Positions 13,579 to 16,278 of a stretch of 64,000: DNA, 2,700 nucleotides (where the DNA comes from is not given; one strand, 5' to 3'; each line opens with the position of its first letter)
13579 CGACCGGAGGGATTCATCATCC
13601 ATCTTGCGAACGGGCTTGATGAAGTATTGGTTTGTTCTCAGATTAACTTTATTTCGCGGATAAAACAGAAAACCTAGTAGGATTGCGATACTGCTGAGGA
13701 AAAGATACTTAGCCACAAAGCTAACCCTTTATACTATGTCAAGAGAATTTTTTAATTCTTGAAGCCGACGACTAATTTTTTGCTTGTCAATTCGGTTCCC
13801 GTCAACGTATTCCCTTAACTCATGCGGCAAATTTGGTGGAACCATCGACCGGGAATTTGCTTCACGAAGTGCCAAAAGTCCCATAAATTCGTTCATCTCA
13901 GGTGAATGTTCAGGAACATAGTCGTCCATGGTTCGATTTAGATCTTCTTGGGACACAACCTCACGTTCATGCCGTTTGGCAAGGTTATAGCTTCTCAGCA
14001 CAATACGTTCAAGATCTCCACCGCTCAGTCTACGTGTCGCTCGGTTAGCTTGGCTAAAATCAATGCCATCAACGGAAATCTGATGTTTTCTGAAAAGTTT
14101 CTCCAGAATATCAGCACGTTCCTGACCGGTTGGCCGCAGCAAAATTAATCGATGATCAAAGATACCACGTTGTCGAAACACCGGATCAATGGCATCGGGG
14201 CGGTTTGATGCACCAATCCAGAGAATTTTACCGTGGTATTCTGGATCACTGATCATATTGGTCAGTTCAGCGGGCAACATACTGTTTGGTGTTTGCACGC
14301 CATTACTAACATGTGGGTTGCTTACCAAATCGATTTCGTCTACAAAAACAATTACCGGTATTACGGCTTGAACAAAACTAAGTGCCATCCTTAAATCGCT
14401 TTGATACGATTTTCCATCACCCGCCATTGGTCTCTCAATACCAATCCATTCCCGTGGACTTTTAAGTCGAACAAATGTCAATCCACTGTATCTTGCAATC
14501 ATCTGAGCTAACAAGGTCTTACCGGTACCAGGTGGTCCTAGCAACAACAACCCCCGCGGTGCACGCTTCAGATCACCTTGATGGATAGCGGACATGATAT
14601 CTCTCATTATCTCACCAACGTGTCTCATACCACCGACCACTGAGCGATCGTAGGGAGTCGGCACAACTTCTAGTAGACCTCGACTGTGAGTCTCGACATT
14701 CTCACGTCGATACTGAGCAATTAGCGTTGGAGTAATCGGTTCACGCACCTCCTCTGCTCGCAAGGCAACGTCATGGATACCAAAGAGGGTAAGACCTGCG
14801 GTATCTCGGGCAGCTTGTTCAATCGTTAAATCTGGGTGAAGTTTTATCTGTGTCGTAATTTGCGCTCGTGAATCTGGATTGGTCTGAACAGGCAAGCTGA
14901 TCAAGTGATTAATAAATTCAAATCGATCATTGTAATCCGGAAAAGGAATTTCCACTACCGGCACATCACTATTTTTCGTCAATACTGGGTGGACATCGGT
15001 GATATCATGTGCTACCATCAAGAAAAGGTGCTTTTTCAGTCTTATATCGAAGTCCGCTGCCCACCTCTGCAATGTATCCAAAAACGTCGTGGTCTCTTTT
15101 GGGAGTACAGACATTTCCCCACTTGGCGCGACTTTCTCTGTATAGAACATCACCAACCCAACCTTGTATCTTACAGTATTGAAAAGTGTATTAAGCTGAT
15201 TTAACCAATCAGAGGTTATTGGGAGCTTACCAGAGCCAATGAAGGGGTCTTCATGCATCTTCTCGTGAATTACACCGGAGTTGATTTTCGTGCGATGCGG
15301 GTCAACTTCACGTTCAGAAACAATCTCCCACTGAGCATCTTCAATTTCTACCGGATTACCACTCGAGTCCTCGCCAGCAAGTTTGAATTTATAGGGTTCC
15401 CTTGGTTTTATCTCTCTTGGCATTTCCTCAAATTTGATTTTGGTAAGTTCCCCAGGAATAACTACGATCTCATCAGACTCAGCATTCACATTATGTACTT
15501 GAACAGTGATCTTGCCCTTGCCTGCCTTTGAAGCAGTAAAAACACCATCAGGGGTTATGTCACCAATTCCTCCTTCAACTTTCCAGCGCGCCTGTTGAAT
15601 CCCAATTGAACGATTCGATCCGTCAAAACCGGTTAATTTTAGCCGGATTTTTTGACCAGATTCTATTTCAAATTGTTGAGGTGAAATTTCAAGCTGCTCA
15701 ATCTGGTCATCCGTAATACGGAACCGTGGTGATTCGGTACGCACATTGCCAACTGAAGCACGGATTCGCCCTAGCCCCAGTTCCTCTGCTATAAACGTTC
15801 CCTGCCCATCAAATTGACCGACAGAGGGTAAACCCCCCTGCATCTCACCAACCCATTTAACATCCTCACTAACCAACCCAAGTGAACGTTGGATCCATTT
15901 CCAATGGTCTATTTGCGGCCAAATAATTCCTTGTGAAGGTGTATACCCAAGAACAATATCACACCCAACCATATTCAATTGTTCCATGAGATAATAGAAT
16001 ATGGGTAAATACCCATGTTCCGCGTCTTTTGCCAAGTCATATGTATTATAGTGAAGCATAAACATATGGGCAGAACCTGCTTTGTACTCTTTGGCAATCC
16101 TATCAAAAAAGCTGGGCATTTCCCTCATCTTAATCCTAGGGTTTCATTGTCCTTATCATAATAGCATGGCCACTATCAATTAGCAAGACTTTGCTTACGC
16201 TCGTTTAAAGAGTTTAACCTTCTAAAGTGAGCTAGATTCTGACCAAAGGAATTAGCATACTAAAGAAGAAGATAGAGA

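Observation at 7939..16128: Cytoplasmic AAA+ ATPase carrying Ig-like domains, 12 bp upstream of a 1925-aa repetitive surface protein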

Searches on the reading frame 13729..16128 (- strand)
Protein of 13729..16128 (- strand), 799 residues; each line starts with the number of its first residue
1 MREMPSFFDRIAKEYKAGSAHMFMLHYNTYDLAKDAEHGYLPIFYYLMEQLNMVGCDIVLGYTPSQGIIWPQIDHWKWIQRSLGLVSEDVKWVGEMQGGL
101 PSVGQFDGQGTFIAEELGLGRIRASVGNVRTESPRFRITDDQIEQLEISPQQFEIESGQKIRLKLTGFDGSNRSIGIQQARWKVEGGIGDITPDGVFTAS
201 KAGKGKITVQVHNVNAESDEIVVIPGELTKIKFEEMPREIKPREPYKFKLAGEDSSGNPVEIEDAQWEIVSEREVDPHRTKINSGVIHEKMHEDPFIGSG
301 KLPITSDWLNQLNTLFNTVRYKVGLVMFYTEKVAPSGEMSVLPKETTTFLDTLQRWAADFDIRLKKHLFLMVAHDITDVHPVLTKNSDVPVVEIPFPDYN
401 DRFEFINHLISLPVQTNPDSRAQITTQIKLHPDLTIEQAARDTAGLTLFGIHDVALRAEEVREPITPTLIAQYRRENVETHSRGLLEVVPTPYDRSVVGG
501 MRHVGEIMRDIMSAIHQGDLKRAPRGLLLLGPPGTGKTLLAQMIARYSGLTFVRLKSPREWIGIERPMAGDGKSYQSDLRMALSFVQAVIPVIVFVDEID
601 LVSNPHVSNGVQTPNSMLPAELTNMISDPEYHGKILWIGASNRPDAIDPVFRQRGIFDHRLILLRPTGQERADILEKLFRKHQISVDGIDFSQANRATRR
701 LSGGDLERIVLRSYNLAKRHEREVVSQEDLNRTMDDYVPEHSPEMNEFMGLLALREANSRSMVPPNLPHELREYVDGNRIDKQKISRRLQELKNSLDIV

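Call 5: search_protein_families(library=pfam, proteins=[window:13729-16128:-], max_evalue=0.1)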
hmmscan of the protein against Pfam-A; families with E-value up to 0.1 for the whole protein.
window:13729-16128:- (799 aa): 11 families
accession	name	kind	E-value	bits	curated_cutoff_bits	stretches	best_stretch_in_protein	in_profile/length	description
PF00004.35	AAA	-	1.2e-19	71.5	21.2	1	527-661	1-127/131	ATPase family associated with various cellular activities (AAA)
PF07728.20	AAA_5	-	8.3e-05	23.1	22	1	527-653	2-137/139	AAA domain (dynein-related subfamily)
PF20720.3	nSTAND3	-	0.0043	17.2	27.2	1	527-561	20-57/155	Novel STAND NTPase 3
PF13191.12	AAA_16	-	0.0073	17.3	32.6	1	520-547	20-47/167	AAA ATPase domain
PF13401.12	AAA_22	-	0.012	16.4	27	0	526-564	7-50/130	AAA domain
PF02367.23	TsaE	-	0.015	15.7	26.6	0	507-558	10-54/128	Threonylcarbamoyl adenosine biosynthesis protein TsaE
PF05496.18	RuvB_N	-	0.016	15.4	27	1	524-551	33-60/159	Holliday junction DNA helicase RuvB P-loop domain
PF01078.27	Mg_chelatase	-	0.03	14.1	20.3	1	527-545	25-43/207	Magnesium chelatase, subunit ChlI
PF16422.10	COE1_DBD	-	0.054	13.5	27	1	225-288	30-94/231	Transcription factor COE1 DNA-binding domain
PF13671.12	AAA_33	-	0.063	14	27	0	528-561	3-34/143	AAA domain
PF06068.19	TIP49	-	0.079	12.6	23.8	0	511-549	39-75/347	TIP49 P-loop domain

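Call 6: search_protein_families(library=ncbifam, proteins=[window:13729-16128:-], max_evalue=0.1)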
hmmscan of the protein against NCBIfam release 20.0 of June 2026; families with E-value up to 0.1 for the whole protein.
window:13729-16128:- (799 aa): 31 families (the best 25 are shown)
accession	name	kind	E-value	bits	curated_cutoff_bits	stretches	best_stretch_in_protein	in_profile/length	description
TIGR01241.2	FtsH_fam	equivalog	2.2e-25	89.5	600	1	522-735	193-400/598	ATP-dependent zinc metalloprotease FtsH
NF003069.1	PRK03992.1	subfamily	4e-25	88.8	500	1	523-736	164-371/379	proteasome-activating nucleotidase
TIGR01242.2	TIGR01242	subfamily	1.3e-24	86.9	500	1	523-736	147-354/362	proteasome-activating nucleotidase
TIGR01243.1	CDC48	subfamily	4.6e-23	81.4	802.65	1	523-710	211-389/733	CDC48 family AAA ATPase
NF008004.0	PRK10733.1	equivalog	9.5e-21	73.4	1008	1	522-735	183-390/644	ATP-dependent zinc metalloprotease FtsH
NF047747.1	PrtsmActNtasePan2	equivalog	2.4e-20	73.1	700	1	523-735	184-390/397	proteasome-activating nucleotidase Pan2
NF047748.1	PrtsmActNtasePan1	equivalog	2.3e-19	69.7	750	1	523-736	181-388/405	proteasome-activating nucleotidase Pan1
NF041006.2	cell_div_CdvC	equivalog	5.4e-15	55.2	650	1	523-737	133-342/370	cell division protein CdvC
TIGR03689.1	pup_AAA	equivalog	2.4e-13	49.6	504.75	1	522-693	214-390/512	proteasome ATPase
NF042959.1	IteA_antiphage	equivalog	9.9e-09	34.8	510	1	523-734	124-321/367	anti-phage ATPase IteA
TIGR03922.1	T7SS_EccA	equivalog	0.00019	20.2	466.65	1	525-557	313-346/557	type VII secretion AAA-ATPase EccA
NF003229.0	PRK04195.1-5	equivalog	0.0007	18.4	280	1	523-565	43-87/413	replication factor C large subunit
NF003233.0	PRK04195.2-3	equivalog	0.0011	17.9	471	1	497-546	15-60/504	replication factor C large subunit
NF009881.0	PRK13341.1-2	equivalog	0.0025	15.7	651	1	526-555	54-83/736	AAA family ATPase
NF003745.1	PRK05342.1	equivalog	0.0033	16.3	359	1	526-550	111-135/418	ATP-dependent Clp protease ATP-binding subunit ClpX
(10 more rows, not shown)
